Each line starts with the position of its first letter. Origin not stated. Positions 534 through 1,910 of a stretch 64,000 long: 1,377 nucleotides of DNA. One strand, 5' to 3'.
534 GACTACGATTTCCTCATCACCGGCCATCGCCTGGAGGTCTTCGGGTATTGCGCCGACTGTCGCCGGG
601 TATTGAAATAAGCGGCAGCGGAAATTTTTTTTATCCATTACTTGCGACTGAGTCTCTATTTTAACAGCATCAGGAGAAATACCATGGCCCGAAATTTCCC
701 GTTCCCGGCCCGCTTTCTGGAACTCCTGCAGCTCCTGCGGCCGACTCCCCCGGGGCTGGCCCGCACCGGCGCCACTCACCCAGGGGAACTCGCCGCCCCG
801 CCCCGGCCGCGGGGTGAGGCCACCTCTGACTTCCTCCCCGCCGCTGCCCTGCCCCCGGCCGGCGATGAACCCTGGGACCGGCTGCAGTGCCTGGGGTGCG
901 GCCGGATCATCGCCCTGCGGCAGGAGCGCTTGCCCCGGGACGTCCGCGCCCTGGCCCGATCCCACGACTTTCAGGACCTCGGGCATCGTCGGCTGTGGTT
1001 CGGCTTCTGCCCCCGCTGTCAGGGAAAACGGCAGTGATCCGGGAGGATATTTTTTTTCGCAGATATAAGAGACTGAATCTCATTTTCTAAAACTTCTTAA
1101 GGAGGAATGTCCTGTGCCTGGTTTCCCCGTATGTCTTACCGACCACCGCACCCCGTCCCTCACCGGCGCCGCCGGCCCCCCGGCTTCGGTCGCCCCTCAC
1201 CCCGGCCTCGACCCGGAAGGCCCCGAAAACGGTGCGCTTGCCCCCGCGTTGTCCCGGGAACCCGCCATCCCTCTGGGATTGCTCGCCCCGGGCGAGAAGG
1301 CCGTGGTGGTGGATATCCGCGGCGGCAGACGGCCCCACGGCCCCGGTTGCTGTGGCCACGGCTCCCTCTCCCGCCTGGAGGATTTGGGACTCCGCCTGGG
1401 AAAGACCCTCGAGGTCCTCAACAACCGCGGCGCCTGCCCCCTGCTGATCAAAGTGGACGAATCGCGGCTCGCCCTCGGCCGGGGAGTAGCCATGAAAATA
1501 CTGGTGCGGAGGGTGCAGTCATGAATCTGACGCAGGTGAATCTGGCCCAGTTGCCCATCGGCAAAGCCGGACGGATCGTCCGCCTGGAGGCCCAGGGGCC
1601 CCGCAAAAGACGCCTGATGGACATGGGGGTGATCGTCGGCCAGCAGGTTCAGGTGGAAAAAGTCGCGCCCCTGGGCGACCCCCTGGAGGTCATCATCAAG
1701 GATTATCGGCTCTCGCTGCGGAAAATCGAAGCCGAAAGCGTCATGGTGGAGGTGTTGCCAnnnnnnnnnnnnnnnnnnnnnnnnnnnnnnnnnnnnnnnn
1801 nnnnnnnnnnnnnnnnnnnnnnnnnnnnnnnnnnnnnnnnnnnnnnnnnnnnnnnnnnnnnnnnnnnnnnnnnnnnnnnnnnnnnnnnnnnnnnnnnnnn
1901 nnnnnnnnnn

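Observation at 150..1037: Fur paralogue reduced to the C-terminal metal-binding domain, sharing an exact 12-mer operator-like motif with fur, directly upstream of feoAAB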

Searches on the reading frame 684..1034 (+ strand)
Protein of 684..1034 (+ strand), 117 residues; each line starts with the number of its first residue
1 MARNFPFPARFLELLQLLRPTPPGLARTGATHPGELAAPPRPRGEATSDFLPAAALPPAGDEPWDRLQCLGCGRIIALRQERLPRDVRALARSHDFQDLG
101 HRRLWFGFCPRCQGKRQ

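Call 4: search_protein_families(library=pfam, proteins=[window:684-1034:+], max_evalue=1)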
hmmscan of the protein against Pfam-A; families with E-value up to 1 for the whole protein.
window:684-1034:+ (117 aa): 1 family
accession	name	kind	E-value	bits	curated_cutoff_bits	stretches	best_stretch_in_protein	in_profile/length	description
PF06107.17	DUF951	-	0.028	14.8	25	1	66-89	30-53/55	Bacterial protein of unknown function (DUF951)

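Call 6: find_homologous_proteins(query=window:684-1034:+, max_evalue=0.01)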
Query window:684-1034:+ (117 aa): 3 proteins with E <= 0.01 among 53 candidates.
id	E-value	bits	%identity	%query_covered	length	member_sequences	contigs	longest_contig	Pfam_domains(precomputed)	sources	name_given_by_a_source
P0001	9.6e-74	264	100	100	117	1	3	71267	-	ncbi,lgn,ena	-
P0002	7.6e-38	148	62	100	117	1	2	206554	-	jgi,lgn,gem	-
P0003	7.5e-32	128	54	100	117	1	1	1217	-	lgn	-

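Call 8: find_encoding_contigs(protein=P0002, flank=6000)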
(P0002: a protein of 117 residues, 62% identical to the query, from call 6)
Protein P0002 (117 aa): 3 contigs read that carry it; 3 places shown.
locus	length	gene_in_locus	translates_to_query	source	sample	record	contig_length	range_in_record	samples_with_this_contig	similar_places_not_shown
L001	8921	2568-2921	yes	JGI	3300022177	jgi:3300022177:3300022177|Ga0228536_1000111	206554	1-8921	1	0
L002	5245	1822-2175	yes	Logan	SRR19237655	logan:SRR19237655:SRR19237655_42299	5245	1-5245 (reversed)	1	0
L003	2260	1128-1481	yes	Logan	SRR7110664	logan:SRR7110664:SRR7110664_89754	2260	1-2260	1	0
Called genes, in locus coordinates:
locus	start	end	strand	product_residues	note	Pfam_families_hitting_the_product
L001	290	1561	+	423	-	PF00330:Aconitase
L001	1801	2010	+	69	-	PF02321:OEP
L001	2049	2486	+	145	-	PF01475:FUR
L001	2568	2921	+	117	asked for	-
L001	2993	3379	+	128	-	PF04023:FeoA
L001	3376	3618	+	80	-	PF04023:FeoA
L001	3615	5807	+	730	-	PF01926:MMR_HSR1, PF02421:FeoB_N, PF17910:FeoB_Cyto, PF07670:Gate, PF07664:FeoB_C, PF07670:Gate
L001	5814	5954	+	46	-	-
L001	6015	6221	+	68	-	-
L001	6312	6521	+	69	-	-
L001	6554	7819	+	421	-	PF10087:DUF2325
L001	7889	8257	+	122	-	-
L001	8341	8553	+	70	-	-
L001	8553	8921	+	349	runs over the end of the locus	-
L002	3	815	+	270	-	?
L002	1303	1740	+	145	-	PF01475:FUR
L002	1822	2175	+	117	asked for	-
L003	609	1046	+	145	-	PF01475:FUR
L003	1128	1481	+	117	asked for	-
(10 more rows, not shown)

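Call 9: find_encoding_contigs(protein=P0003, flank=6000)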
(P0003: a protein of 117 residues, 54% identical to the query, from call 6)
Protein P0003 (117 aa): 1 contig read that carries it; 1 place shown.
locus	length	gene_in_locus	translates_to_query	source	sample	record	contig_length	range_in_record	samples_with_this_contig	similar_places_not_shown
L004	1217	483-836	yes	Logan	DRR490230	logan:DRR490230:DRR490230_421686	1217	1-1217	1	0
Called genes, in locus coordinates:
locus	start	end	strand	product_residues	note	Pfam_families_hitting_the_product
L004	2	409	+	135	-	?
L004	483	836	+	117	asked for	-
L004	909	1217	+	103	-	?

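Call 16: find_encoding_contigs(protein=P0001, flank=3000, max_places=4)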
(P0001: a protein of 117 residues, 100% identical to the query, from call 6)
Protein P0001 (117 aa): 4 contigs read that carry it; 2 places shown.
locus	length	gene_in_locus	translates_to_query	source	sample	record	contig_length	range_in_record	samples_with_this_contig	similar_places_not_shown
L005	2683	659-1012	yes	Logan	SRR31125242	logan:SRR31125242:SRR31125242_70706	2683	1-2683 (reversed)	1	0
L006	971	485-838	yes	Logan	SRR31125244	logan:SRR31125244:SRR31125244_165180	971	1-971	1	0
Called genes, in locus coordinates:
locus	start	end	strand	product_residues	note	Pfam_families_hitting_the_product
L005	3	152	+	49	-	?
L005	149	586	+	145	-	PF01475:FUR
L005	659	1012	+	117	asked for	-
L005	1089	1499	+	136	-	PF04023:FeoA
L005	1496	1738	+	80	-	PF04023:FeoA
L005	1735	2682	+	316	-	?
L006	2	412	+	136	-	?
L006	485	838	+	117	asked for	-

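Call 17: find_related_loci(query=A2, collection=genome_contigs, flank=4000)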
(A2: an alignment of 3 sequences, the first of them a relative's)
Query A2 (117 aa) in genome_contigs; peptide patterns used: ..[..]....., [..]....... (x = any residue, [..] = any of these).
131 stretches matched a pattern, but none encodes a relative of the query by tblastn (E <= 1e-3).

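Call 22: search_protein_representatives(alignment_id=A2)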
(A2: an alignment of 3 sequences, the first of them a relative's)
Query: 3 sequences, 117 profile positions. Proteins with E-value up to 0.001 (for the whole library): 35; up to 1e-10: 1; up to 1e-30: 1. The best 35 are listed.
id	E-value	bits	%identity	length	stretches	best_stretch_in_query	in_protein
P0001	1.2e-60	219.4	-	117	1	1-117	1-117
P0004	8.8e-07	45.7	-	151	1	16-114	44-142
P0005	2.1e-06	44.5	-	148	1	64-115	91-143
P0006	2.6e-06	44.2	-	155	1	64-115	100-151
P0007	6.2e-06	43.0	-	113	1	59-114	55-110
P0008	9.3e-06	42.4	-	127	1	36-115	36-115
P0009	1.7e-05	41.6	-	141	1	57-113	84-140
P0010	2.0e-05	41.4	-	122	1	60-115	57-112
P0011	2.5e-05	41.0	-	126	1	59-115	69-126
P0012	3.2e-05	40.7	-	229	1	60-115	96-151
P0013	5.7e-05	39.9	-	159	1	53-115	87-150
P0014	5.7e-05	39.9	-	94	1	65-116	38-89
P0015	1.0e-04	39.1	-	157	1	63-115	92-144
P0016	1.2e-04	38.9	-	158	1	57-115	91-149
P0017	1.4e-04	38.6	-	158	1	60-116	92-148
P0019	2.1e-04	38.1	-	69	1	60-116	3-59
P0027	3.3e-04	37.4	-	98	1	56-116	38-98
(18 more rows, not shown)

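Call 25: predict_structure(alignment_id=A2)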
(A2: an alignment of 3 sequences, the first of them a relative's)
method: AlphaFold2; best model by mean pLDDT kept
length: 117 residues; sequences in the alignment: 3
mean_pLDDT: 54.0   pTM: 0.37
mean pLDDT of the five models: 54.0, 50.6, 49.7, 45.4, 43.7
residues with pLDDT >= 90: 0; 70-90: 17; 50-70: 41; < 50: 59
segments of 3 or more residues with pLDDT < 50: 1-4, 6-20, 25-38, 40-60
pLDDT, mean of each block of 10 residues (from residue 1): 44 44 45 46 43 47 67 70 51 60 71 64
secondary structure, 60 per line:
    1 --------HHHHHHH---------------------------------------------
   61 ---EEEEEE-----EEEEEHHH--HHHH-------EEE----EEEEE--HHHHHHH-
elements in order: H9-15 E64-69 E75-79 H85-88 E96-98 E103-107 H110-116

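Call 26: search_solved_structures(query=A2, max_evalue=1, show_alignments=3)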
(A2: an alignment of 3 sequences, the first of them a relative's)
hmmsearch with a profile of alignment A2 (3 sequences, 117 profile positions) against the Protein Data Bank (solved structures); distinct sequences matched with E-value up to 1: 10.
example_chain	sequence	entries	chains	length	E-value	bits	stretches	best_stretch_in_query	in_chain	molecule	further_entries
6d57_A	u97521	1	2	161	0.0017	22.2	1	62-115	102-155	Ferric uptake regulation protein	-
4ets_A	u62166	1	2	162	0.0017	22.2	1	62-115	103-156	Ferric uptake regulation protein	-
2xig_A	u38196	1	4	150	0.0066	20.3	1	59-114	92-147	FERRIC UPTAKE REGULATION PROTEIN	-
7ne9_AAA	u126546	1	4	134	0.011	19.6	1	37-116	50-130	Ferric uptake regulator family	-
8j6w_A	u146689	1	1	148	0.012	19.5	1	63-111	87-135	Ferric uptake regulation protein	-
2w57_A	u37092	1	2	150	0.017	19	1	62-110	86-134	FERRIC UPTAKE REGULATION PROTEIN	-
2o03_A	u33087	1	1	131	0.025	18.5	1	65-113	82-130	probable Zinc uptake regulation protein FurB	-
3mwm_A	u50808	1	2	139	0.05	17.4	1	58-114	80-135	Putative metal uptake regulation protein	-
7vo0_G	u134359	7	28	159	0.062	17.2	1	58-114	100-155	Putative metal uptake regulation protein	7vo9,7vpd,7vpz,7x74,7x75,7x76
9ire_A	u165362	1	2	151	0.077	16.8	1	55-115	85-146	Ferric uptake regulation protein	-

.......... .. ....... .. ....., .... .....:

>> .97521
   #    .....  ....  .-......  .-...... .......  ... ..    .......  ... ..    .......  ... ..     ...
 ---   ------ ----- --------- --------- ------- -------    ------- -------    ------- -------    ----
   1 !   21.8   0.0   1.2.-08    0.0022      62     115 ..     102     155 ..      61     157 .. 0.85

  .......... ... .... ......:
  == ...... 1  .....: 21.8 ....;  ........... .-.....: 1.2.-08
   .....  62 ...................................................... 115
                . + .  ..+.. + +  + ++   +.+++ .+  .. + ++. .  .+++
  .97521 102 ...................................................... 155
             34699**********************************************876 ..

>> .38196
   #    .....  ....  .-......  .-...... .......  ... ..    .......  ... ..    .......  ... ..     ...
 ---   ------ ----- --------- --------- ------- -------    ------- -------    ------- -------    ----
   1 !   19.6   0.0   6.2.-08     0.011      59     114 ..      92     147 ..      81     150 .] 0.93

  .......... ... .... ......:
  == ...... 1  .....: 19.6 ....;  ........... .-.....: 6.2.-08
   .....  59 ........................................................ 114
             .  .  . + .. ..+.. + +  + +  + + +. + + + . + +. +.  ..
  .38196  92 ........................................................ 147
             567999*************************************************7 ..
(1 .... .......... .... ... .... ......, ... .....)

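Call 48: find_related_loci(query=A2, collection=metagenome_contigs, flank=3000)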
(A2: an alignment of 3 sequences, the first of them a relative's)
Query A2 (117 aa) in metagenome_contigs; peptide patterns used: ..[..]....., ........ (x = any residue, [..] = any of these).
193 stretches matched a pattern; 1 encode a relative of the query (tblastn E <= 1e-3); 1 distinct loci.
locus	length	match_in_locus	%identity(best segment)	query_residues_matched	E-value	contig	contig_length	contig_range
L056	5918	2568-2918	62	1-117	2e-42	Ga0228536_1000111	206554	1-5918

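Call 49: list_cluster_members(proteins=[P0001, P0038])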
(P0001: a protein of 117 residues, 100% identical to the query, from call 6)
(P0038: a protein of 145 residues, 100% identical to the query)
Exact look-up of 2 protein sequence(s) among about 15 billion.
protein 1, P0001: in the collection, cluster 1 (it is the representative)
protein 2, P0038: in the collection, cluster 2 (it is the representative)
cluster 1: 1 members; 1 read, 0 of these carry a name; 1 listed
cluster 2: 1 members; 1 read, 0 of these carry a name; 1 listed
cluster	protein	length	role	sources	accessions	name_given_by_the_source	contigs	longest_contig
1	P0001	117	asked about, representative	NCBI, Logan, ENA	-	-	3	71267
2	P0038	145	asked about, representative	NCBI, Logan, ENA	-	-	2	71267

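Call 52: predict_structure(alignment_id=A4)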
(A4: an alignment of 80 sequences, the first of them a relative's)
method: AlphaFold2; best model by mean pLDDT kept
length: 117 residues; sequences in the alignment: 80
mean_pLDDT: 60.7   pTM: 0.41
mean pLDDT of the five models: 60.7, 59.0, 58.5, 58.0, 55.8
residues with pLDDT >= 90: 21; 70-90: 29; 50-70: 10; < 50: 57
segments of 3 or more residues with pLDDT < 50: 1-55
pLDDT, mean of each block of 10 residues (from residue 1): 42 43 32 33 36 46 81 87 79 85 88 85
secondary structure, 60 per line:
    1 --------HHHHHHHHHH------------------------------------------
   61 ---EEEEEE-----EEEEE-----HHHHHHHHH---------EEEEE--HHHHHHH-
elements in order: H9-18 E64-69 E75-79 H85-93 E103-107 H110-116

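Call 54: fold_search(model_id=the predicted structure, library=pdb)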
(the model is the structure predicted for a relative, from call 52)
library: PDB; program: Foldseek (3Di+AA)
matches with E <= 10: 266; with E <= 0.001: 6
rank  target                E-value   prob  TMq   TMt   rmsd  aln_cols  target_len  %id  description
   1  9a4a_B                3.3e-04  1.00  0.39  0.32   3.5        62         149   29  Model of YLAN-FUR by crosslinking MS and deep learning (released 2024-09-18)
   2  4ets_B                4.4e-04  1.00  0.36  0.29   2.3        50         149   30  Crystal structure of Campylobacter jejuni ferric uptake regulator (released 2012-06-20)
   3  6d57_B                4.7e-04  1.00  0.38  0.30   2.2        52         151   29  Campylobacter jejuni ferric uptake regulator S1 metalated (released 2018-05-23)
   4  4ets_A                6.5e-04  1.00  0.36  0.31   2.3        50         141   30  Crystal structure of Campylobacter jejuni ferric uptake regulator (released 2012-06-20)
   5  6d57_A                7.0e-04  1.00  0.37  0.31   2.2        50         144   30  Campylobacter jejuni ferric uptake regulator S1 metalated (released 2018-05-23)
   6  2fe3_A                7.4e-04  1.00  0.42  0.35   1.8        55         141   24  The crystal structure of bacillus subtilis PerR-Zn reveals a novel Zn(Cys)4 Structural redox switch (released 2006-12-19)
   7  2rgv_A                1.3e-03  1.00  0.42  0.35   1.8        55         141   24  The crystal structure of PerR-Ox highlights 2-oxo-Histidine formation (released 2008-10-14)
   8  2rgv_B                1.7e-03  1.00  0.41  0.34   1.7        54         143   24  The crystal structure of PerR-Ox highlights 2-oxo-Histidine formation (released 2008-10-14)
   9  9ire_B                1.7e-03  1.00  0.38  0.32   2.0        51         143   25  CRYSTAL STRUCTURE OF Bacillus cereus FERRIC UPTAKE REGULATOR (released 2025-07-23)
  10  9ire_A                2.0e-03  1.00  0.39  0.31   2.2        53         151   24  CRYSTAL STRUCTURE OF Bacillus cereus FERRIC UPTAKE REGULATOR (released 2025-07-23)
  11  2fe3_B                2.5e-03  1.00  0.41  0.34   1.7        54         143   24  The crystal structure of bacillus subtilis PerR-Zn reveals a novel Zn(Cys)4 Structural redox switch (released 2006-12-19)
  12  7dh8                  4.5e-03  1.00  0.40  0.34   2.0        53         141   21  Crystal structure of holo XcZur (released 2021-06-09)
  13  2xig_B                4.8e-03  1.00  0.38  0.31   2.4        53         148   24  The structure of the Helicobacter pylori ferric uptake regulator Fur reveals three functional metal binding sites (released 2011-01-19)
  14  4mtd_B                1.1e-02  1.00  0.41  0.33   2.0        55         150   18  Zinc Uptake Regulator Complexed With Zinc AND DNA (released 2014-11-05)
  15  2w57_A                1.1e-02  1.00  0.33  0.30   2.3        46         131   26  Crystal structure of the Vibrio cholerae ferric uptake regulator (Fur) reveals structural rearrangement of the DNA-bin (released 2009-01-20)
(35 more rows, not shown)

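Call 57: find_encoding_contigs(protein=P0019, flank=2500, max_places=3)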
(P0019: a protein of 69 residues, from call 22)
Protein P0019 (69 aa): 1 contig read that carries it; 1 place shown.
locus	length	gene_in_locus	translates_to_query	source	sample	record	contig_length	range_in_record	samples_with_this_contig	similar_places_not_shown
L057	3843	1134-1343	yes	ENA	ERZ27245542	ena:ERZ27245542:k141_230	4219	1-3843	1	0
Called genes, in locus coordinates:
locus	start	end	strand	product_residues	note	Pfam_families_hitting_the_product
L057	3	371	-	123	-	?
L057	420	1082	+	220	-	PF02581:TMP-TENI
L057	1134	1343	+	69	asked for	PF01475:FUR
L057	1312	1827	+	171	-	PF01464:SLT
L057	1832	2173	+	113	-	-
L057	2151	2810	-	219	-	PF01487:DHquinase_I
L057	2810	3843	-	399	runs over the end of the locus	PF00764:Arginosuc_synth, PF20979:Arginosuc_syn_C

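Call 58: find_encoding_contigs(protein=P0027, flank=2500, max_places=3)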
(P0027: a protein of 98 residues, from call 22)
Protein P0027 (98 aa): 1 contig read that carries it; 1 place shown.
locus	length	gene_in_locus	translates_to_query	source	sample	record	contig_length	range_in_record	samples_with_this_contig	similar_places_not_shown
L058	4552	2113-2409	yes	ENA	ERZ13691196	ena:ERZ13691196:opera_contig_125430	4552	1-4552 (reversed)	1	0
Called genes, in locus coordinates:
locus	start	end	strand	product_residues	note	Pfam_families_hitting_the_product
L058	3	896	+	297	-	?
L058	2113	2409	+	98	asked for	PF01475:FUR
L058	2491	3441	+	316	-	PF01758:SBF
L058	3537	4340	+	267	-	PF09619:YscW, PF03724:META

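Call 60: search_protein_families(library=ncbifam, proteins=[window:684-1034:+], max_evalue=1)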
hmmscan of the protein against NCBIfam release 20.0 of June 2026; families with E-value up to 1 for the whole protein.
window:684-1034:+ (117 aa): 4 families
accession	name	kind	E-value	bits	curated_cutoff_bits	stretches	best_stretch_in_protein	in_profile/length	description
NF051892.1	TransRegFurBacil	equivalog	0.0031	17.6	220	1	66-116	97-147/149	ferric iron uptake transcriptional regulator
NF006999.0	PRK09462.1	equivalog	0.0099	15.5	146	1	64-112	88-136/148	ferric iron uptake transcriptional regulator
NF051891.1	TransRegFurHelico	equivalog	0.012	15.5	200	1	60-114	93-147/148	ferric iron uptake transcriptional regulator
NF052545.1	TransRegPerRClab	equivalog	0.24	11.4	180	1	65-115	87-137/138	transcriptional regulator PerR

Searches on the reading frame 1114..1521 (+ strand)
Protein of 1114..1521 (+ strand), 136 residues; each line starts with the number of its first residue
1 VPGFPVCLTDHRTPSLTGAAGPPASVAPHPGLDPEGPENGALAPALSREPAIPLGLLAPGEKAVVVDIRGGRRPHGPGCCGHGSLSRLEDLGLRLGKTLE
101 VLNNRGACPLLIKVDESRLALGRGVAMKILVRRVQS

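Call 4: search_protein_families(library=pfam, proteins=[window:1114-1521:+], max_evalue=1)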
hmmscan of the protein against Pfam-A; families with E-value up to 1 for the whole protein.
window:1114-1521:+ (136 aa): 1 family
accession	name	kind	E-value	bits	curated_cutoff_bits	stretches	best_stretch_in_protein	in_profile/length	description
PF04023.20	FeoA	-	6.2e-17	61.9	23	1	53-132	2-73/74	FeoA domain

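Call 60: search_protein_families(library=ncbifam, proteins=[window:1114-1521:+], max_evalue=1)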
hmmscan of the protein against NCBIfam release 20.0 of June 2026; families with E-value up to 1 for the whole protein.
window:1114-1521:+ (136 aa): 1 family
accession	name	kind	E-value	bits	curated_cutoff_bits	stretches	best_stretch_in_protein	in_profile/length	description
NF047407.1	TransRegMntRTherm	equivalog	0.042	13.5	350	1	28-132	129-224/227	manganese-dependent transcriptional regulator MntR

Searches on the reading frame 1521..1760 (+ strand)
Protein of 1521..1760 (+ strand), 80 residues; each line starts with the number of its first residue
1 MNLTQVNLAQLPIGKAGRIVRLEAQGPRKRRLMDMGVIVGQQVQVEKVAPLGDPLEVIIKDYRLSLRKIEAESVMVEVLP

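Call 4: search_protein_families(library=pfam, proteins=[window:1521-1760:+], max_evalue=1)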
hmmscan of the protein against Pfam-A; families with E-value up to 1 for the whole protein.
window:1521-1760:+ (80 aa): 1 family
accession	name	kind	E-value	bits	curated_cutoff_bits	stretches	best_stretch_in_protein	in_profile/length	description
PF04023.20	FeoA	-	7.5e-21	74.4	23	1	6-77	1-73/74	FeoA domain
